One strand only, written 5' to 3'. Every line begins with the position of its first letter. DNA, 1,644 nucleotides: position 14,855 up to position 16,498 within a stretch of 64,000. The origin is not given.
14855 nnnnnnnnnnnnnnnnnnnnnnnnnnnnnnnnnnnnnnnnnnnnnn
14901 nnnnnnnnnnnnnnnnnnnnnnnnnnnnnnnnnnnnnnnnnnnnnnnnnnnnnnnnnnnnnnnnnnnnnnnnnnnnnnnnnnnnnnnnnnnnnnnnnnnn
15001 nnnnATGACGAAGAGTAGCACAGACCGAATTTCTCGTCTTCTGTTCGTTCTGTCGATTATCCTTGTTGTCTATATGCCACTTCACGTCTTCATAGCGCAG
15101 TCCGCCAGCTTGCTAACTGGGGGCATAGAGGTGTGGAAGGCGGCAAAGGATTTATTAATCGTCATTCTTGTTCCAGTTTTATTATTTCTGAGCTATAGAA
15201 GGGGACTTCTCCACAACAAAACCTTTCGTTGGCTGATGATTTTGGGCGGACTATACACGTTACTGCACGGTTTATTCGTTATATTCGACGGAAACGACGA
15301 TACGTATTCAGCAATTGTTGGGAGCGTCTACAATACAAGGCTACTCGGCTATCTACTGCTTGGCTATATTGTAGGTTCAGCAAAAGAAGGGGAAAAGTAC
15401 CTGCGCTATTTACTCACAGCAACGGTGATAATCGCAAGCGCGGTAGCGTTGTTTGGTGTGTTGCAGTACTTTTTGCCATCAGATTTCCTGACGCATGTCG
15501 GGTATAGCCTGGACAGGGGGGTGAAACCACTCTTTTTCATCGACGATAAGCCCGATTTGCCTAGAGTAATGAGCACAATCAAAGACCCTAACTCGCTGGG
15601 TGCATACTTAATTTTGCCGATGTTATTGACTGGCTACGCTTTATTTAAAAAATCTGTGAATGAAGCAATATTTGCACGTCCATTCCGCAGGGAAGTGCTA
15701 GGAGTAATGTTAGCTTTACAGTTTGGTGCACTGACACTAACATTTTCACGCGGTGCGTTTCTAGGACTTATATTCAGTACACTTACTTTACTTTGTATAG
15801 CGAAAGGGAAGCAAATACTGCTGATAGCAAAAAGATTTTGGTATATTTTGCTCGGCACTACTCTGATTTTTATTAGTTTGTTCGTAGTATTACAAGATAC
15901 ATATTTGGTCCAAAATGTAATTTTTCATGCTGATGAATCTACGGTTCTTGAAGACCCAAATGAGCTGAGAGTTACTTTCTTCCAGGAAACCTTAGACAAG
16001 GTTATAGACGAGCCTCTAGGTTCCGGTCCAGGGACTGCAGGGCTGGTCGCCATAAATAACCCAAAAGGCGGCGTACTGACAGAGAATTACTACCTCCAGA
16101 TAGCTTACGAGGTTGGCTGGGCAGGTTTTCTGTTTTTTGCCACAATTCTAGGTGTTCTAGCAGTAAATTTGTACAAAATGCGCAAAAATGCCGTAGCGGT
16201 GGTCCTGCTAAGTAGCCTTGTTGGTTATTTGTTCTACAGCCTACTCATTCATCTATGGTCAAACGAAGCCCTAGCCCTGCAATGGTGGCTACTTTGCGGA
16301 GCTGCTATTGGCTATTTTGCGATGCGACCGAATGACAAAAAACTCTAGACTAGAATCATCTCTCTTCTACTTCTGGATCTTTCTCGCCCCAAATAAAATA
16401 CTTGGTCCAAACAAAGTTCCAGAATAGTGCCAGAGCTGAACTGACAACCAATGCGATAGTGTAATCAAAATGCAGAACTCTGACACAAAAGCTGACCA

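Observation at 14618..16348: Ser/Thr/Asn-rich tail-anchored protein translationally coupled to a Wzy_C (O-antigen ligase/PglL-type) enzyme: candidate protein O-glycosylation pair with an RBS-occluding hairpin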

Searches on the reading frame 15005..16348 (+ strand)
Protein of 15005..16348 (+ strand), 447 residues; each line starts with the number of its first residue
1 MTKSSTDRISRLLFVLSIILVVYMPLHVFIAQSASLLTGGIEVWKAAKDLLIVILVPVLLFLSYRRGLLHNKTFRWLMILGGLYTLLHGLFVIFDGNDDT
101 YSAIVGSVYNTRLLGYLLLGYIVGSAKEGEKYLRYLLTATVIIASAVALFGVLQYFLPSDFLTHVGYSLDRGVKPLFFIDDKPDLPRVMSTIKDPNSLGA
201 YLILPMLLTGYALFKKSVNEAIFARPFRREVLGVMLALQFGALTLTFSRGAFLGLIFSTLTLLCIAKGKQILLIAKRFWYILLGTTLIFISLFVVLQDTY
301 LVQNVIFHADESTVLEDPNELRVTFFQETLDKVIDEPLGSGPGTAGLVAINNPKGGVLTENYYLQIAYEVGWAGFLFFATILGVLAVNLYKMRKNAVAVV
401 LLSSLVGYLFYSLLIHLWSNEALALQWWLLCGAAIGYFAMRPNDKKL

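Call 6: search_protein_families(library=pfam, proteins=[window:15005-16348:+], max_evalue=0.01)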
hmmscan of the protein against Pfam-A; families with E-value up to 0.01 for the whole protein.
window:15005-16348:+ (447 aa): 1 family
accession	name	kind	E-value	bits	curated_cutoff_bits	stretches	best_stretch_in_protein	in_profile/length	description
PF04932.20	Wzy_C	-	6.6e-12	45.9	31.7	1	235-379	2-149/149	O-Antigen ligase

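Call 7: search_protein_families(library=ncbifam, proteins=[window:15005-16348:+], max_evalue=0.01)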
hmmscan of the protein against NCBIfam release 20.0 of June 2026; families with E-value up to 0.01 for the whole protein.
window:15005-16348:+ (447 aa): 1 family
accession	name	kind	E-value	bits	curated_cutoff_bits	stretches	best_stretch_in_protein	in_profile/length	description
NF038300.1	EPS_HpsL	equivalog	8.6e-06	24.6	640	1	255-395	341-475/534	hormogonium polysaccharide biosynthesis protein HpsL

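Call 8: find_encoding_contigs(protein=window:15005-16348:+, flank=5000, max_places=6)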
Protein window:15005-16348:+ (447 aa): no gene with exactly this product is on record in the collection.

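Call 10: find_homologous_proteins(query=window:15005-16348:+, max_evalue=0.001)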
Query window:15005-16348:+ (447 aa): 860 proteins with E <= 0.001 among 8000 candidates; the best 120 are listed.
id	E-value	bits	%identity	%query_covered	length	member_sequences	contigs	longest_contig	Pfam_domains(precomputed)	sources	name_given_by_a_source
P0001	4.5e-273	924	100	95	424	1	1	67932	PF04932.21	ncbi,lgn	-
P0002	8.3e-234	795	86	92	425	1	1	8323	PF04932.21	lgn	-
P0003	4.5e-226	769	77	100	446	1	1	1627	PF04932.21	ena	-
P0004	5.8e-222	756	78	97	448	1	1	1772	PF04932.21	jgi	-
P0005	1.2e-214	731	75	99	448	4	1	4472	PF04932.21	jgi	-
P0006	1.2e-204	698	72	97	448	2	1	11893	PF04932.21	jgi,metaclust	metaclust:\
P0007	2.8e-187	641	66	99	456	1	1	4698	PF04932.21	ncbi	-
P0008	3.3e-186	638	66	98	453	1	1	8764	PF04932.21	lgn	-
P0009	5.7e-185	634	68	97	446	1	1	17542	PF04932.21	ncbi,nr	ncbi:O-antigen ligase family protein [Candidatus Saccharibacteria bacterium]|nr:O-antigen ligase fam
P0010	6.9e-185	633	69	95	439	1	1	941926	PF04932.21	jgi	jgi:hypothetical protein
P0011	4.6e-184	631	65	99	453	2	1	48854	PF04932.21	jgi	jgi:hypothetical protein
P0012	6.0e-184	630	69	93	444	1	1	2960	PF04932.21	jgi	jgi:hypothetical protein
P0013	1.4e-183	629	67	96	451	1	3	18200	PF04932.21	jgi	jgi:hypothetical protein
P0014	1.7e-183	629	66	98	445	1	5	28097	PF04932.21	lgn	-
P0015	2.6e-183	628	65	100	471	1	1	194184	PF04932.21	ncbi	-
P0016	4.4e-182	624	65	100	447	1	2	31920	PF04932.21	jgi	jgi:hypothetical protein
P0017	7.3e-181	620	64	99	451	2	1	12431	PF04932.21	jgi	jgi:hypothetical protein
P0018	2.5e-180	618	64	98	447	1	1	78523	PF04932.21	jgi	jgi:hypothetical protein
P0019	1.8e-178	612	62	100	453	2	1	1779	PF04932.21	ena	-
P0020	3.6e-177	608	67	92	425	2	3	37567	PF04932.21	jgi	jgi:hypothetical protein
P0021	4.4e-177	608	63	98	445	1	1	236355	PF04932.21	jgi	jgi:hypothetical protein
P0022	5.7e-177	607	64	98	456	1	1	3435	PF04932.21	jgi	jgi:O-Antigen ligase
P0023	1.3e-176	606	63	98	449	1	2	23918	PF04932.21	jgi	-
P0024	1.6e-175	603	63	98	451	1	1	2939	PF04932.21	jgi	jgi:hypothetical protein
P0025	4.8e-175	601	67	92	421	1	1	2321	PF04932.21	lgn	-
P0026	1.0e-174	600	64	95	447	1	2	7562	PF04932.21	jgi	jgi:O-Antigen ligase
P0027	7.6e-174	597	74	83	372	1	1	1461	PF04932.21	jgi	-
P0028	3.4e-173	595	61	100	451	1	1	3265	PF04932.21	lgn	-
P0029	3.8e-173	595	63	98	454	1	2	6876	PF04932.21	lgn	-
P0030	9.0e-173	593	64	96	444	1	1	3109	PF04932.21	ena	-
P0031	1.3e-172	593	60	99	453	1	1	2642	PF04932.21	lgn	-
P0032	1.3e-172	593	62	98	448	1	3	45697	PF04932.21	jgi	jgi:O-antigen ligase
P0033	2.1e-172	592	61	96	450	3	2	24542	PF04932.21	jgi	jgi:hypothetical protein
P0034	3.6e-172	591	59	100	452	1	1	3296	PF04932.21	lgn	-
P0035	5.1e-172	591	63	100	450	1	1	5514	PF04932.21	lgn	-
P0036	6.7e-172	591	64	91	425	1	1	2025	PF04932.21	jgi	jgi:hypothetical protein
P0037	1.9e-171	589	63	96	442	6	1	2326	PF04932.21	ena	-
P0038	3.4e-171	588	65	94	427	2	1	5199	PF04932.21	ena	-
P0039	3.6e-171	588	62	96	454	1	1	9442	PF04932.21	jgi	jgi:hypothetical protein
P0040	4.1e-171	588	60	98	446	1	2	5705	PF04932.21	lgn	-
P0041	4.5e-171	588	63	95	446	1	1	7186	PF04932.21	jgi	jgi:hypothetical protein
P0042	6.1e-171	587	61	100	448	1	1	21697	PF04932.21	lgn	-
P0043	1.2e-170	586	63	98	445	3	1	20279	PF04932.21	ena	-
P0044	2.0e-170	586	62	98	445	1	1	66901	PF04932.21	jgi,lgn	jgi:hypothetical protein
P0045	6.3e-170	584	65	94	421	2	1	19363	PF04932.21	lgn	-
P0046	6.1e-169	581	59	99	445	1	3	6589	PF04932.21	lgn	-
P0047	5.1e-168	578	60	98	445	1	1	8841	PF04932.21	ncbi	-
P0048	7.0e-168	577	63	95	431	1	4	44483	PF04932.21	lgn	-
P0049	8.5e-168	577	61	96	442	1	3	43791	PF04932.21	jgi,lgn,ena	-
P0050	1.3e-167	576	59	99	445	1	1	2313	PF04932.21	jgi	-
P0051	2.8e-167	575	62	97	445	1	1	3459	PF04932.21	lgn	-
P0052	7.3e-167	574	62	100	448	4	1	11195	PF04932.21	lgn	-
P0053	1.3e-166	573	59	98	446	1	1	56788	PF04932.21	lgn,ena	-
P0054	2.1e-166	572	63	92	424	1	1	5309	PF04932.21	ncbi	-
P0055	7.0e-166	571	61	96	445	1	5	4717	PF04932.21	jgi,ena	-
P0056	1.6e-165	570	60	98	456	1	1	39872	PF04932.21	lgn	-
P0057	2.1e-165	569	61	97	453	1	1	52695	PF04932.21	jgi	jgi:hypothetical protein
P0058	2.2e-165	569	61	96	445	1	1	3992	PF04932.21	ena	-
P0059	7.7e-165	567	60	96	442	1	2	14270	PF04932.21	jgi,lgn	-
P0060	7.8e-165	567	63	93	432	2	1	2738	PF04932.21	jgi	-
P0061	2.4e-163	562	68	87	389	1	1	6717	PF04932.21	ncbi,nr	ncbi:O-antigen ligase family protein [Candidatus Saccharibacteria bacterium]|nr:O-antigen ligase fam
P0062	5.3e-163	561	62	93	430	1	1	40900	PF04932.21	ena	-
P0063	1.2e-162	560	60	98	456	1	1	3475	PF04932.21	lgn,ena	-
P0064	4.1e-162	558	60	94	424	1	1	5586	PF04932.21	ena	-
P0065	1.0e-161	557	60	96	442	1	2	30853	PF04932.21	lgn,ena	-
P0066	1.6e-161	556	57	100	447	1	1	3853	PF04932.21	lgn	-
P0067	2.2e-161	556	61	98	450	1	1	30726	PF04932.21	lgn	-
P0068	2.4e-161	556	61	97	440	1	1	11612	PF04932.21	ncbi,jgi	-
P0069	5.8e-160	551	60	98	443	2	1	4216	PF04932.21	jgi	-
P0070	7.5e-160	551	60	98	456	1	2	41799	PF04932.21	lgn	-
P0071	1.7e-159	550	59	97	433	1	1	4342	PF04932.21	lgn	-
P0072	4.1e-159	548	61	92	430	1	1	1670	PF04932.21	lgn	-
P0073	4.3e-159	548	59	96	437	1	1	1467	PF04932.21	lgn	-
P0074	2.1e-158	546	60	94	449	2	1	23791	PF04932.21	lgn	-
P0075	2.2e-158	546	60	96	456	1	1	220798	PF04932.21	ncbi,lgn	-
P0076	4.3e-158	545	57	100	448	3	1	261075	PF04932.21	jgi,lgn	jgi:hypothetical protein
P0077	6.0e-158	545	60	95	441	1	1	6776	PF04932.21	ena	-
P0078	1.8e-157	543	58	97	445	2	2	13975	PF04932.21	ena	-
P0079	2.1e-157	543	61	92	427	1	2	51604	PF04932.21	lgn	-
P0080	1.2e-156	540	57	100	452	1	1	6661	PF04932.21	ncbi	-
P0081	2.6e-156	539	62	92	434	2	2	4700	PF04932.21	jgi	jgi:hypothetical protein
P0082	4.7e-156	538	61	93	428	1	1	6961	PF04932.21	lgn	-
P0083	6.3e-156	538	54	100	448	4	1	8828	PF04932.21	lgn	-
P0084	1.6e-155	537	59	95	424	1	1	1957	PF04932.21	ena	-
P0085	2.6e-155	536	54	100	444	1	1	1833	PF04932.21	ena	-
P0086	1.5e-154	533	57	98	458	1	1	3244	PF04932.21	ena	-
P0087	6.4e-154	531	55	97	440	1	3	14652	PF04932.21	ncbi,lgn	-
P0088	3.1e-153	529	56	98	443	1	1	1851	PF04932.21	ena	-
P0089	4.2e-153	529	57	96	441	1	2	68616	PF04932.21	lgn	-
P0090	6.1e-153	528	57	98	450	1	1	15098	PF04932.21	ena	-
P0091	5.9e-152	525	57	97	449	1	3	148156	PF04932.21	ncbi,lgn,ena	-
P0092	4.3e-150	519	54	99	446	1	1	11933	PF04932.21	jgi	jgi:hypothetical protein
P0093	1.0e-149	518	56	97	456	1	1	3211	PF04932.21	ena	-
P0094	2.7e-147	510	53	97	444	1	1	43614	PF04932.21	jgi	jgi:hypothetical protein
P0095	1.5e-146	507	57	95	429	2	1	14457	PF04932.21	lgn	-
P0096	5.7e-146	505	58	90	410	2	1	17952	PF04932.21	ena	-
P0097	3.5e-145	503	60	91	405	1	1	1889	PF04932.21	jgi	jgi:hypothetical protein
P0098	1.8e-144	500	54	98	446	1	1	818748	PF04932.21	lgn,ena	-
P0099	1.9e-143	497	57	97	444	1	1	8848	PF04932.21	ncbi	-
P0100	5.4e-143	495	55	94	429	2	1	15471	PF04932.21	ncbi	-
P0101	6.8e-142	492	52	98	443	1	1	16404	PF04932.21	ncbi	-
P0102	9.0e-142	491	55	97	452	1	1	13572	PF04932.21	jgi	jgi:hypothetical protein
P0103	3.6e-140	486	54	95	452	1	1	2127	PF04932.21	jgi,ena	-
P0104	1.6e-139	484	53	96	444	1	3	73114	PF04932.21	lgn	-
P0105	8.1e-138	478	51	97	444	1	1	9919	PF04932.21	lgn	-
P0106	1.5e-137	477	55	96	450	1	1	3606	PF04932.21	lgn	-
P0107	2.4e-136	473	52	98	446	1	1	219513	PF04932.21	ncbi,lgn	-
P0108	5.7e-132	459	49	95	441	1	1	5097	PF04932.21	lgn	-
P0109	2.1e-131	457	51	95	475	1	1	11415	PF04932.21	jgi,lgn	jgi:O-antigen ligase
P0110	9.9e-130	452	51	98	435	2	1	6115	PF04932.21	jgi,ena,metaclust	metaclust:\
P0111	1.1e-129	452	52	96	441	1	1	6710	PF04932.21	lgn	-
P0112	2.9e-128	447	50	99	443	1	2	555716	PF04932.21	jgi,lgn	jgi:hypothetical protein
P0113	5.4e-128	446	51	96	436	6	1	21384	PF04932.21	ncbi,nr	ncbi:hypothetical protein EB077_03320 [bacterium]|nr:hypothetical protein [bacterium]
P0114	1.3e-127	445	51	92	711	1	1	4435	PF04932.21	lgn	-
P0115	5.6e-127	443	50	97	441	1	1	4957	PF04932.21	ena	-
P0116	3.4e-126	440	49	96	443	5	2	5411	PF04932.21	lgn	-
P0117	6.3e-126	439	51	96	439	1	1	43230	PF04932.21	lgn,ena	-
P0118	7.5e-126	439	48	98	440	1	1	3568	PF04932.21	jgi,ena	jgi:hypothetical protein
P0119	1.6e-125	438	50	96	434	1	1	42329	PF04932.21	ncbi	-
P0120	9.2e-125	435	51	96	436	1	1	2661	PF04932.21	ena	-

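Call 12: find_encoding_contigs(protein=P0001, flank=3000, max_places=3)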
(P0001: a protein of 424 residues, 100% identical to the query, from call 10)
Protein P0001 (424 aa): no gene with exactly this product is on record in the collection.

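Call 21: find_related_loci(query=A2, collection=genome_contigs, flank=8000)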
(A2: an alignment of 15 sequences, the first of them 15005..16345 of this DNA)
Query A2 (447 aa) in genome_contigs; peptide patterns used: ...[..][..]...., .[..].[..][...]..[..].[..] (x = any residue, [..] = any of these).
119 stretches matched a pattern; 99 encode a relative of the query (tblastn E <= 1e-3); the best 80 are kept; 80 distinct loci.
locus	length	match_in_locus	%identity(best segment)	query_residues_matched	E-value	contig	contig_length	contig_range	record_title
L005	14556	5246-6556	68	1-435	0e+0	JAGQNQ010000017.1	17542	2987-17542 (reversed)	MAG: Candidatus Saccharibacteria bacterium isolate HKST-UBA72 NODE_17_length_17542_cov_3.219754, whole genome shotgun se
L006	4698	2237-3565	66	4-446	0e+0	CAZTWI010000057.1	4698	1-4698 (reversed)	MAG TPA_asm: uncultured Candidatus Saccharibacteria bacterium isolate SRP344714_co2_155 genome assembly, contig: NODE_47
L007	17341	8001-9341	65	1-446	0e+0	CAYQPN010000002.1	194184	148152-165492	MAG TPA_asm: uncultured Candidatus Saccharibacteria bacterium isolate SRP150892_co2_46 genome assembly, contig: NODE_47_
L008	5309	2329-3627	63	5-436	8e-172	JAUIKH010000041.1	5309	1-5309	MAG: bacterium isolate Co_bin.354 NODE_89095_length_5309_cov_0.976843, whole genome shotgun sequence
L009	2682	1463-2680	60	1-405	2e-167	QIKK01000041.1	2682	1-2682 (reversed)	MAG: Candidatus Saccharibacteria bacterium isolate SZUA-47 Ga0063293_10123149, whole genome shotgun sequence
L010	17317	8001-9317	57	14-446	5e-153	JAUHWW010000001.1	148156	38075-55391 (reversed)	MAG: bacterium isolate 2_bin.36 NODE_173_length_148156_cov_1.147417, whole genome shotgun sequence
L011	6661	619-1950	57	1-445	6e-153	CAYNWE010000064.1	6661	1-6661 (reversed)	MAG TPA_asm: uncultured Candidatus Saccharibacteria bacterium isolate binchicken_co328_38 genome assembly, contig: NODE_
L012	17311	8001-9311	60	4-435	5e-151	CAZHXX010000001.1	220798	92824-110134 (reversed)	MAG TPA_asm: uncultured Candidatus Saccharibacteria bacterium isolate SRP257259_co1_389 genome assembly, contig: NODE_38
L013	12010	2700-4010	52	1-437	6e-148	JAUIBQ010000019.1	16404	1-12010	MAG: bacterium isolate 6_bin.47 NODE_3244_length_16404_cov_1.077901, whole genome shotgun sequence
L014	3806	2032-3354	54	7-441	2e-151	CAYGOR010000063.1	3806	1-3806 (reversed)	MAG TPA_asm: uncultured Candidatus Saccharibacteria bacterium isolate ERP116193_co1_190 genome assembly, contig: NODE_54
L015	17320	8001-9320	52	1-436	2e-136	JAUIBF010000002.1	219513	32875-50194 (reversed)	MAG: bacterium isolate 6_bin.26 NODE_107_length_219513_cov_2.176575, whole genome shotgun sequence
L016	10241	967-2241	50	8-435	5e-132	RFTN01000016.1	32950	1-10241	MAG: bacterium isolate WB4_3_0875 contig_100_15, whole genome shotgun sequence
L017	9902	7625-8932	63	8-446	1e-176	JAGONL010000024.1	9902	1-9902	Candidatus Saccharibacteria bacterium isolate Go_SlAct_bin_486 Go_SlAct_34141_length_9902_cov_5.847980, whole genome sho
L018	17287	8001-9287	49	8-441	5e-123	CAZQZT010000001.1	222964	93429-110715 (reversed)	MAG TPA_asm: uncultured Candidatus Saccharibacteria bacterium isolate binchicken_co308_31 genome assembly, contig: NODE_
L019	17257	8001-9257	43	7-436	2e-106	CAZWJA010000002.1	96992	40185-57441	MAG TPA_asm: uncultured Candidatus Saccharibacteria bacterium isolate SRP192515_co2_169 genome assembly, contig: NODE_12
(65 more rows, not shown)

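Call 25: search_solved_structures(query=A2, max_evalue=10, show_alignments=3)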
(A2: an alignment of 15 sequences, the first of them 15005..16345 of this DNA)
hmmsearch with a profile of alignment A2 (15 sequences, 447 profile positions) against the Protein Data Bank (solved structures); distinct sequences matched with E-value up to 10: 7.
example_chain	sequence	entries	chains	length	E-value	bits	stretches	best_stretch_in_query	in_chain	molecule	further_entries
5mg3_C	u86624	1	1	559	0.077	14.8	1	199-263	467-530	Membrane protein insertase YidC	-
4utq_A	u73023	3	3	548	0.083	14.7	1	199-263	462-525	MEMBRANE PROTEIN INSERTASE YIDC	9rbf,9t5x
3wvf_A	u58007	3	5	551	0.084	14.7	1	199-263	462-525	Membrane protein insertase YidC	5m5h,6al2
3tjz_C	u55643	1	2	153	0.37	12.6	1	65-126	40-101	Coatomer subunit zeta-1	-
5mc7_A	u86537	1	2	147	0.39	12.5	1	65-126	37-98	Coatomer subunit zeta-1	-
2hf6_A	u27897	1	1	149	0.4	12.5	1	65-126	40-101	Coatomer subunit zeta-1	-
5a1u_F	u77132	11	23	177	0.58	11.9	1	65-126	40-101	COATOMER SUBUNIT ZETA-1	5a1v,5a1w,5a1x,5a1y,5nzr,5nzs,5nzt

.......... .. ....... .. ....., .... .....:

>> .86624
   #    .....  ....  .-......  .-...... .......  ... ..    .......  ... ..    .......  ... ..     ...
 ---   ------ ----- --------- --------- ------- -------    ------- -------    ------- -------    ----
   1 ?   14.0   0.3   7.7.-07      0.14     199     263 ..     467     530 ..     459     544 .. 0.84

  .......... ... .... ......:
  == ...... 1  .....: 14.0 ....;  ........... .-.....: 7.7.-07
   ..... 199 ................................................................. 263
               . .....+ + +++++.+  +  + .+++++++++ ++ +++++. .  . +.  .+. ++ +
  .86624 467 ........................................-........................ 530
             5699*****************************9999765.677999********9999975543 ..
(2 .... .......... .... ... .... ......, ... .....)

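Call 33: predict_structure(alignment_id=A3)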
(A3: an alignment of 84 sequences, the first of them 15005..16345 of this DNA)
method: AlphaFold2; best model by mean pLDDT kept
length: 447 residues; sequences in the alignment: 84
mean_pLDDT: 83.5   pTM: 0.88
mean pLDDT of the five models: 83.5, 83.1, 83.1, 81.3, 81.1
residues with pLDDT >= 90: 209; 70-90: 149; 50-70: 69; < 50: 20
segments of 3 or more residues with pLDDT < 50: 312-314, 344-348, 445-447
pLDDT, mean of each block of 10 residues (from residue 1): 80 97 88 74 83 94 96 97 94 78 80 97 97 98 95 79 67 51 58 79 98 98 98 98 85 93 89 85 84 80 62 52 70 77 49 53 81 92 97 97 97 84 96 96 55
secondary structure, 60 per line:
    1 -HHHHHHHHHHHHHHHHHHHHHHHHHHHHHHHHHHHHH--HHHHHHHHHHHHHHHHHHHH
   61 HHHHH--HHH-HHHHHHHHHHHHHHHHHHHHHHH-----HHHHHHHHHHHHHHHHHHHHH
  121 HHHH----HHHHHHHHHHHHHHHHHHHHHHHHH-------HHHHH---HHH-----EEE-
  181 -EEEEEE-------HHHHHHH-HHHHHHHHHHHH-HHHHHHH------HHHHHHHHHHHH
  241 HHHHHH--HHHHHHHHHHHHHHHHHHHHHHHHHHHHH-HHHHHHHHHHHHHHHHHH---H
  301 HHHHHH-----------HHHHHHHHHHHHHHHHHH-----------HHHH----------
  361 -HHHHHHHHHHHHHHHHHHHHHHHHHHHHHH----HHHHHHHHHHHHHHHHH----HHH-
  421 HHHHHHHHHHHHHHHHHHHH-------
elements in order: H2-38 H41-65 H72-94 H100-124 H129-153 H161-165 E177-179 E182-187 H195-201 H203-214 H216-222 H229-246 H249-277 H279-296 H300-306 H318-335 H347-350 H362-391 H396-412 H421-440

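Call 35: fold_search(model_id=the predicted structure, library=pdb)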
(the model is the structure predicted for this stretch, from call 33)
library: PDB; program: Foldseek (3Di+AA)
matches with E <= 10: 234; with E <= 0.001: 0
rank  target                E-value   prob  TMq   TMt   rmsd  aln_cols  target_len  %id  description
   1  7p5m_A                4.2e-01  0.07  0.10  0.11  33.6       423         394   15  Cryo-EM structure of human TTYH2 in lipid nanodiscs (released 2021-08-11)
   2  7p5j_A                4.4e-01  0.09  0.10  0.11  31.2       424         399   13  Cryo-EM structure of human TTYH1 in GDN (released 2021-08-11)
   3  9ee5_A                5.4e-01  0.06  0.09  0.10  27.7       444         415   13  Cryo-EM structure of the ONO2550289-bound prostaglandin D2 receptor (DP1)-bRIL-Fab complex (released 2025-09-03)
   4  7ug0                  7.5e-01  0.04  0.09  0.10  24.4       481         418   12  TBOA-bound GltPh RSMR mutant in IFS state (released 2023-03-29)
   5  8b37_B                7.8e-01  0.06  0.13  0.10  24.8       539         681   12  Crystal structure of Pyrobaculum aerophilum potassium-independent proton pumping membrane integral pyrophosphatase in  (released 2024-01-17)
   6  9ps6_A                8.5e-01  0.08  0.13  0.13  24.4       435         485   14  Cryo-EM structure of NCLX without calcium (class 3) (released 2025-09-10)
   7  7ezc_A                1.0e+00  0.08  0.12  0.13  24.1       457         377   11  Adenosine A2a receptor mutant-I92N (released 2022-04-13)
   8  8b21_B                1.0e+00  0.04  0.11  0.08  24.3       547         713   12  Time-resolved structure of K+-dependent Na+-PPase from Thermotoga maritima 0-60-seconds post reaction initiation with  (released 2024-01-17)
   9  7p7c_N                1.1e+00  0.10  0.15  0.15  21.6       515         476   14  Complex I from E. coli, DDM/LMNG-purified, Apo, Open state (released 2022-09-21)
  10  8ta2_B                1.1e+00  0.06  0.13  0.12  26.6       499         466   12  Cryo-EM structure of the human CLC-2 chloride channel transmembrane domain with bound inhibitor AK-42 (released 2024-01-31)
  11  7dfp_A                1.2e+00  0.08  0.12  0.15  26.5       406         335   12  Human dopamine D2 receptor in complex with spiperone (released 2020-12-30)
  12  6ob7                  1.2e+00  0.06  0.12  0.14  23.3       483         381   11  Human equilibrative nucleoside transporter-1, dilazep bound (released 2019-07-03)
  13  4c7r_C                1.2e+00  0.06  0.14  0.13  23.5       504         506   14  Inward facing conformation of the trimeric betaine transporter BetP in complex with lipids (released 2013-10-30)
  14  7duw_A                1.2e+00  0.06  0.12  0.08  24.9       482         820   12  Cryo-EM structure of the multiple peptide resistance factor (MprF) loaded with two lysyl-phosphatidylglycerol molecule (released 2021-04-21)
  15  7awn                  1.3e+00  0.04  0.12  0.13  24.4       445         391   12  Structure of the thermostabilized EAAT1 cryst mutant in complex with rubidium and barium and the allosteric inhibitor UC (released 2021-10-13)
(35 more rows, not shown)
